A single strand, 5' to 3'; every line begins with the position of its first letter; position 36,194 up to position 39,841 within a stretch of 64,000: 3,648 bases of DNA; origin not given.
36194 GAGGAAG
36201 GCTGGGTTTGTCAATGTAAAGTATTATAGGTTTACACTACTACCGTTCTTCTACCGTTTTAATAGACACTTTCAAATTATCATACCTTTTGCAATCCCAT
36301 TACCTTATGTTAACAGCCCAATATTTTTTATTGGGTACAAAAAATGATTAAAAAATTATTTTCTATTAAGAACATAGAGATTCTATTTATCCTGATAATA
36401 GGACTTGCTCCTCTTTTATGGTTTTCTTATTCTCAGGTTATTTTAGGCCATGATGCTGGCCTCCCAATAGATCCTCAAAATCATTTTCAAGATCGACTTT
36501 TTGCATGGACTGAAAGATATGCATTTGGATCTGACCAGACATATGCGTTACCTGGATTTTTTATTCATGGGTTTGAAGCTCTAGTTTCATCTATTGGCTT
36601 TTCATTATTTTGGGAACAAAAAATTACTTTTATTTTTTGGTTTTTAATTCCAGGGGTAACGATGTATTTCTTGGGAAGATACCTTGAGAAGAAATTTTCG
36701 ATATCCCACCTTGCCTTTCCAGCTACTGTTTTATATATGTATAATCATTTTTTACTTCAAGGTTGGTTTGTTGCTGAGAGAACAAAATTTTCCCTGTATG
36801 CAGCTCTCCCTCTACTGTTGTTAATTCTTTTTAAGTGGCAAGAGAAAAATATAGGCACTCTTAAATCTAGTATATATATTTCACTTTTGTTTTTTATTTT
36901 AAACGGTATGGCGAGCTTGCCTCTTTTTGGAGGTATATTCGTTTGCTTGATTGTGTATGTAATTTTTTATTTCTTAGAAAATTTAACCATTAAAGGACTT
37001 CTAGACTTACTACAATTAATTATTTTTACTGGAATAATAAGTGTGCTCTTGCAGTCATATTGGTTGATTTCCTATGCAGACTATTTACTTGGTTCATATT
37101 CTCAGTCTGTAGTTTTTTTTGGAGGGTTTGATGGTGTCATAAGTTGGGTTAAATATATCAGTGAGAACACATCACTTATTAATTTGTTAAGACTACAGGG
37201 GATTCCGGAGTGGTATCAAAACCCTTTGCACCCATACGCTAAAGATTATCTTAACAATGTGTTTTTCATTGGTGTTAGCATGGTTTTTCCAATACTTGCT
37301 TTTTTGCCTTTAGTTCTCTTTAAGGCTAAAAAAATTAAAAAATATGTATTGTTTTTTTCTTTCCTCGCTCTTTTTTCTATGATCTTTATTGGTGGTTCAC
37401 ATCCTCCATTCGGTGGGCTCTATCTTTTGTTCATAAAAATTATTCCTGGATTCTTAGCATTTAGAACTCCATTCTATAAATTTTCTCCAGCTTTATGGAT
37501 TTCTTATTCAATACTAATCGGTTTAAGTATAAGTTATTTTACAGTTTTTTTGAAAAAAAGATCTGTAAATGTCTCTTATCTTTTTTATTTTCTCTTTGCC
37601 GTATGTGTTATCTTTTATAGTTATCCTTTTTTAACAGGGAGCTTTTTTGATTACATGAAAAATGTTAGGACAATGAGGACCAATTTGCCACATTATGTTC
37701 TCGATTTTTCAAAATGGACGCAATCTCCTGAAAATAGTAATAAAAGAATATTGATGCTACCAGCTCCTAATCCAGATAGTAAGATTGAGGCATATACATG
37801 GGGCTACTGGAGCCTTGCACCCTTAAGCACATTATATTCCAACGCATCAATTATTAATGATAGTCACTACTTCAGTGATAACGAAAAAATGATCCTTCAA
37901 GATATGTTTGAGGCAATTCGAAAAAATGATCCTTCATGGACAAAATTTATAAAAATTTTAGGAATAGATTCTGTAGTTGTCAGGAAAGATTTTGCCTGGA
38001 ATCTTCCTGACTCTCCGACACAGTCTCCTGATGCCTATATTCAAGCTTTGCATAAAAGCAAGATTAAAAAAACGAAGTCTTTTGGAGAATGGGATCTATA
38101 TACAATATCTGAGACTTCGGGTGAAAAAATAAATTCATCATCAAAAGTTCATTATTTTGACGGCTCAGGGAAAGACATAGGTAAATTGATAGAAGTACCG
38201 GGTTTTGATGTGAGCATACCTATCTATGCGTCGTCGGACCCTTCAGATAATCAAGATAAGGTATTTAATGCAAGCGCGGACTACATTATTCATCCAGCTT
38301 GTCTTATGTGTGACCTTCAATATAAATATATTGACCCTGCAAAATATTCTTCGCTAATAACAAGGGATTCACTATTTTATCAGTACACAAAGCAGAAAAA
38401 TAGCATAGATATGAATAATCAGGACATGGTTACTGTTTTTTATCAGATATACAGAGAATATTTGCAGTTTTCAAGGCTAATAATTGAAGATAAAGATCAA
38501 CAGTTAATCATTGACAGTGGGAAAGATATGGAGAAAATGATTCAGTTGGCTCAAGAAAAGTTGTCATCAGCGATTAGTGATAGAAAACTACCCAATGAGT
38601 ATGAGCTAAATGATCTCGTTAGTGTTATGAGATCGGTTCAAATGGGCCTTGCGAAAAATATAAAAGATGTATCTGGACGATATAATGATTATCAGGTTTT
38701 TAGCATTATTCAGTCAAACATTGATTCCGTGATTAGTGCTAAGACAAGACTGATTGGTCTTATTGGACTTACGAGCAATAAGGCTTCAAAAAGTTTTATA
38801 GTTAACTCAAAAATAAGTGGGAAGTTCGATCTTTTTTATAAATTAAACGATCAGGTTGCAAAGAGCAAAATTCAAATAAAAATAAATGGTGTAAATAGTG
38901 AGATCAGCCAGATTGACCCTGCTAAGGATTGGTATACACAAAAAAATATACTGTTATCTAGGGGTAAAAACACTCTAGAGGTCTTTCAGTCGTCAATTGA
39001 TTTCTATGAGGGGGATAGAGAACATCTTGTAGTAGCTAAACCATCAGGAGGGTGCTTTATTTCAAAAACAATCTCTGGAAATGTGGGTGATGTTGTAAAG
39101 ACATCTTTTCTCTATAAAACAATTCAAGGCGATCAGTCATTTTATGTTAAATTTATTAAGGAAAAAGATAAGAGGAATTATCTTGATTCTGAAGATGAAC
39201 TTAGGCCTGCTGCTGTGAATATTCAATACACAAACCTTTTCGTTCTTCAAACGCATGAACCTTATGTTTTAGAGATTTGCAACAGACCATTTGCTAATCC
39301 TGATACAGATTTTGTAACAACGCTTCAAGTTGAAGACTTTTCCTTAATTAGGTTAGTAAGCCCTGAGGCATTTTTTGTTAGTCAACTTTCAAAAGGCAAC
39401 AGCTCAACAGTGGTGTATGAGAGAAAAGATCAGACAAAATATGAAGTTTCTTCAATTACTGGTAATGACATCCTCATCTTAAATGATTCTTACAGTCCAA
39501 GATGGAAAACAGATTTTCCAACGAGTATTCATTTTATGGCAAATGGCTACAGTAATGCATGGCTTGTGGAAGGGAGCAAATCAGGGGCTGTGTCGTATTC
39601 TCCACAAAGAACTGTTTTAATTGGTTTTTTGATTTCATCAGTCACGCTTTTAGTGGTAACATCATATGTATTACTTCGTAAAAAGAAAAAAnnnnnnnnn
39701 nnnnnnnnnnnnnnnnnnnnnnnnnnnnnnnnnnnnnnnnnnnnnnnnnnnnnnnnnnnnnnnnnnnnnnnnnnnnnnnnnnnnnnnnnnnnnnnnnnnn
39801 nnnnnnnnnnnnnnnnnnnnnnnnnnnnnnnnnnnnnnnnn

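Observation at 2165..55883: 54-kb, ~48-gene surface-glycosylation super-locus dominated by lipid-carrier-dependent (GT-C-type) membrane glycosyltransferases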

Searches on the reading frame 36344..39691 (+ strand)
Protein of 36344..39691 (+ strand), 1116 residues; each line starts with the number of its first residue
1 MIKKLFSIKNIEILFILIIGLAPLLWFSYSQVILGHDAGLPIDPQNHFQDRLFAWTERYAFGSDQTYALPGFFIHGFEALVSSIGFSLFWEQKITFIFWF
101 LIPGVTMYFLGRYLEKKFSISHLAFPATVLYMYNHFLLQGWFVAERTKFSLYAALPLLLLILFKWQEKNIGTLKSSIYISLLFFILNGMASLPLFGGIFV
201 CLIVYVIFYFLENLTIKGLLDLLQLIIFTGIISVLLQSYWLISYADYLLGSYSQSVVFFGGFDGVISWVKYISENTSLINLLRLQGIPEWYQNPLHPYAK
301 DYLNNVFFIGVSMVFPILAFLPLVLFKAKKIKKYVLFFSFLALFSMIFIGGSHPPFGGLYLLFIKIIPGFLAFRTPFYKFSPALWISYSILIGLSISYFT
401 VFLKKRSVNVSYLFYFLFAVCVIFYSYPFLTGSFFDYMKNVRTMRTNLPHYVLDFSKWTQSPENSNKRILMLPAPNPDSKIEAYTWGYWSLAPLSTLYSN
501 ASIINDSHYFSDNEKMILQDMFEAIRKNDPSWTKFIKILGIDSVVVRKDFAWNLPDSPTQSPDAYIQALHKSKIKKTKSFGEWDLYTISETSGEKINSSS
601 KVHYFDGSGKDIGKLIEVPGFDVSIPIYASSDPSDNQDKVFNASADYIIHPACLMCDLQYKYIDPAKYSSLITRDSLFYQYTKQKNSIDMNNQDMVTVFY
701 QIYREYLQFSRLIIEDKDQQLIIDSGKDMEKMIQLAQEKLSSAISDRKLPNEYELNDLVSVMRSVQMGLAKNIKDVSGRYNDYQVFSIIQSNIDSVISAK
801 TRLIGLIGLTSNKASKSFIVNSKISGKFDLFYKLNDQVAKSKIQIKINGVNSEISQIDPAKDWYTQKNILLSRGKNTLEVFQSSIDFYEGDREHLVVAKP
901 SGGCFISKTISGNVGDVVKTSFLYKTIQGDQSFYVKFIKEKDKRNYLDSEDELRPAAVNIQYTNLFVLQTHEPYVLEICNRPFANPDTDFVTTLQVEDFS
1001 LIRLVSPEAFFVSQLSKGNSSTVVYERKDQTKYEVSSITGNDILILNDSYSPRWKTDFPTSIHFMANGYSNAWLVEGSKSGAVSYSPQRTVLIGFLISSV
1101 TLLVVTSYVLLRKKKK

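Call 5: search_protein_families(library=pfam, proteins=[window:36344-39691:+], max_evalue=0.01)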
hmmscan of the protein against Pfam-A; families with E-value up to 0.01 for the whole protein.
window:36344-39691:+ (1116 aa): 1 family
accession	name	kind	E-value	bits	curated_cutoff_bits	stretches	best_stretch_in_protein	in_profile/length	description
PF11847.13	GT-C_AftD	-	1.6e-07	30.1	26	1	39-584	21-543/661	Alpha-(1->3)-arabinofuranosyltransferase, N-terminal GT-C domain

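Call 13: search_protein_families(library=ncbifam, proteins=[window:36344-39691:+], max_evalue=0.1)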
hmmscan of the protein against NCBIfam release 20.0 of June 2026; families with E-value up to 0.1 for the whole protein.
window:36344-39691:+ (1116 aa): 0 families

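Call 21: find_encoding_contigs(protein=window:36344-39691:+, flank=10000, max_places=6)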
Protein window:36344-39691:+ (1116 aa): no gene with exactly this product is on record in the collection.

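Call 33: search_solved_structures(query=window:36344-39691:+, max_evalue=1)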
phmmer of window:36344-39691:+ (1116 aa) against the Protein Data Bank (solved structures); distinct sequences matched with E-value up to 1: 0.

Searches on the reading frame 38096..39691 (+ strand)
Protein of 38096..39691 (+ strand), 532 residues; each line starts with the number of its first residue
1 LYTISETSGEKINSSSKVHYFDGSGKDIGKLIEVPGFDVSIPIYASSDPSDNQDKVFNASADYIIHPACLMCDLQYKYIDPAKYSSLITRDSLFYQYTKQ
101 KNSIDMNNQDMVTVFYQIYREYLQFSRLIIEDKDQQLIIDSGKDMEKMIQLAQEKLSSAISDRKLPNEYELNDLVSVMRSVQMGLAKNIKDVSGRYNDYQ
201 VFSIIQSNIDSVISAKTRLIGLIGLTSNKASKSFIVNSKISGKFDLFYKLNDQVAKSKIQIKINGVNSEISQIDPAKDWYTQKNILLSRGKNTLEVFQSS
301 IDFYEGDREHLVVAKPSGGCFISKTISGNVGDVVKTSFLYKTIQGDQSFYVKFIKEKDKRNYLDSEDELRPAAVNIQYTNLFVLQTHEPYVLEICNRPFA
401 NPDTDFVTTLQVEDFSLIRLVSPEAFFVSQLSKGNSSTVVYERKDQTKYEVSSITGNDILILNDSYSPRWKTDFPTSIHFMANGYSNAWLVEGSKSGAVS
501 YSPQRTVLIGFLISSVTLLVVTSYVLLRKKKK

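Call 117: search_protein_families(library=pfam, proteins=[window:38096-39691:+], max_evalue=1)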
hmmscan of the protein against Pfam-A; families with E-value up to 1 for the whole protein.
window:38096-39691:+ (532 aa): 0 families
